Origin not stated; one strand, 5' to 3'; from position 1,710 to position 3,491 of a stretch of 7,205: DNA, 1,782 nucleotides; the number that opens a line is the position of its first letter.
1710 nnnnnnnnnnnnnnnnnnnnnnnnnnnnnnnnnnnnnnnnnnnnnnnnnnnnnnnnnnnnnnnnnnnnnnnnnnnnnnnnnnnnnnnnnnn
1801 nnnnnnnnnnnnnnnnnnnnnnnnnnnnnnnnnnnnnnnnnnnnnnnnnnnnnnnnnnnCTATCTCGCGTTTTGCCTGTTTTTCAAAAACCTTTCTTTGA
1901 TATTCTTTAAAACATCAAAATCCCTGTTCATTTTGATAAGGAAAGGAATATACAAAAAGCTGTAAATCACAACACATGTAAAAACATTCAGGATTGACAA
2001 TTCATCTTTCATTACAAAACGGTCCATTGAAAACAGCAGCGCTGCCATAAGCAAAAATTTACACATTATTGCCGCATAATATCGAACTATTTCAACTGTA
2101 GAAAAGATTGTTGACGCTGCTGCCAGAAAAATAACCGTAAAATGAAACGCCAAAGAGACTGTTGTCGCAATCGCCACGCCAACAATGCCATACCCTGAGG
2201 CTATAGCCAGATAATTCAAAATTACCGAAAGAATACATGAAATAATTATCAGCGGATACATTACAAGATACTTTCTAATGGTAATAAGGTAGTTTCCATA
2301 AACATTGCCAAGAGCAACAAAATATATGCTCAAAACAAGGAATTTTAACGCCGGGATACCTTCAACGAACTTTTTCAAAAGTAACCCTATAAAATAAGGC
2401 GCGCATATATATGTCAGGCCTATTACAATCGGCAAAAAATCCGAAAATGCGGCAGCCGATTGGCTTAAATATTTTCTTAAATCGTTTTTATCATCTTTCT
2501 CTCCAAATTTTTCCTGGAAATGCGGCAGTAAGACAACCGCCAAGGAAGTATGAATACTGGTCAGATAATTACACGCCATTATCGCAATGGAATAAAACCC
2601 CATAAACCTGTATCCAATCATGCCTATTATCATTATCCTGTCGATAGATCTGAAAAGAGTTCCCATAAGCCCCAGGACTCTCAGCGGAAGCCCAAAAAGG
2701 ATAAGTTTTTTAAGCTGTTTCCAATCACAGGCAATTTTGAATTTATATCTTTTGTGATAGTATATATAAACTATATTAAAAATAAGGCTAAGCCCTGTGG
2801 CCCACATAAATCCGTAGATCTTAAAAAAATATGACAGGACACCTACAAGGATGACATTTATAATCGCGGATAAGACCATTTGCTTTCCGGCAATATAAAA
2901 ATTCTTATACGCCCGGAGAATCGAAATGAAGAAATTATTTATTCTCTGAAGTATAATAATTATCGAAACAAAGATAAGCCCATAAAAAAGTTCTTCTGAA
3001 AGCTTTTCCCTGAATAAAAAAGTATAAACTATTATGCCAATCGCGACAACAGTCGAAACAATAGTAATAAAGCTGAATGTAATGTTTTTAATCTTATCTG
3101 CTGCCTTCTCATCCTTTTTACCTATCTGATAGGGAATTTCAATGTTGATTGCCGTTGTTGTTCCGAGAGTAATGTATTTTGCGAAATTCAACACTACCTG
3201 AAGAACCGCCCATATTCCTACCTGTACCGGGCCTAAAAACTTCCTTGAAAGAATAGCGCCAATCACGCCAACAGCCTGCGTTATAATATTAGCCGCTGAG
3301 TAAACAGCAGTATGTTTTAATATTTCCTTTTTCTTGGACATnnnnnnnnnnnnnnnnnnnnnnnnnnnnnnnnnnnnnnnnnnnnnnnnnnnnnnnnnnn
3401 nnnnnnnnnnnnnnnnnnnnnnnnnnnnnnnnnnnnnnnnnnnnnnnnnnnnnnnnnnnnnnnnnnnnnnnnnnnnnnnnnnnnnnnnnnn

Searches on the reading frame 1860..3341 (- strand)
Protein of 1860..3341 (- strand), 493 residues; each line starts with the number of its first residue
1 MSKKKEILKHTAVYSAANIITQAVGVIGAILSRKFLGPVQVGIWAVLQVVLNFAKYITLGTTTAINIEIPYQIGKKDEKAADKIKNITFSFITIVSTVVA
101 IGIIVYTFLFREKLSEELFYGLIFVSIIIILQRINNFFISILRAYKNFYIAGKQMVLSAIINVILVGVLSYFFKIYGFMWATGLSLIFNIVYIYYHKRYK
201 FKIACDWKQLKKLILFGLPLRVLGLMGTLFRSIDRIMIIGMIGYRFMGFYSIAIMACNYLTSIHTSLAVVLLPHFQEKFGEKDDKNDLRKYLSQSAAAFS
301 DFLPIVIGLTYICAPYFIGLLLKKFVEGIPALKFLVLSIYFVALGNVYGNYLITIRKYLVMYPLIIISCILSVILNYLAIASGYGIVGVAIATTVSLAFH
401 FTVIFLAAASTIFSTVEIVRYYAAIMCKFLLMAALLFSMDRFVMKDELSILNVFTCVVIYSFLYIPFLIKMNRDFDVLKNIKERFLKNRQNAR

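Call 3: search_protein_families(library=pfam, proteins=[window:1860-3341:-], max_evalue=1)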
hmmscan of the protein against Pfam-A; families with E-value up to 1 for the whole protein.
window:1860-3341:- (493 aa): 3 families
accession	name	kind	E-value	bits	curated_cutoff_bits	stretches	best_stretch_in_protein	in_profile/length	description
PF01943.22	Polysacc_synt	-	3.9e-13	49.9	28.2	1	7-277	1-272/274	Polysaccharide biosynthesis protein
PF13440.11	Polysacc_synt_3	-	1.1e-12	48.3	23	1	32-322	3-284/293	Polysaccharide biosynthesis protein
PF01554.23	MatE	-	0.0019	18.3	24.9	1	17-165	5-158/161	MatE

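Call 4: search_protein_families(library=ncbifam, proteins=[window:1860-3341:-], max_evalue=1)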
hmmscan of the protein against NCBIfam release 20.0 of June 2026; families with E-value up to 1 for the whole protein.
window:1860-3341:- (493 aa): 5 families
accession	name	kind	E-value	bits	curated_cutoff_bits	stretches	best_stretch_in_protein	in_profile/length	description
NF052396.1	MATE_WgkD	equivalog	4.6e-06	25.9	510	2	26-172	246-393/428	tryglysin-associated MATE efflux transporter WgkD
NF007773.0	PRK10459.1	equivalog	9.8e-06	24.8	273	1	2-490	2-484/492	MOP flippase family protein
TIGR02900.1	spore_V_B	equivalog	0.00069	18.5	372.3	1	8-465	2-486/488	stage V sporulation protein B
TIGR00797.1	matE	subfamily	0.0067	15.4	147.4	2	20-173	225-387/396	MATE family efflux transporter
NF011856.0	PRK15328.1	equivalog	0.069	12.7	208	1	131-182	63-112/160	type III secretion system invasion protein IagB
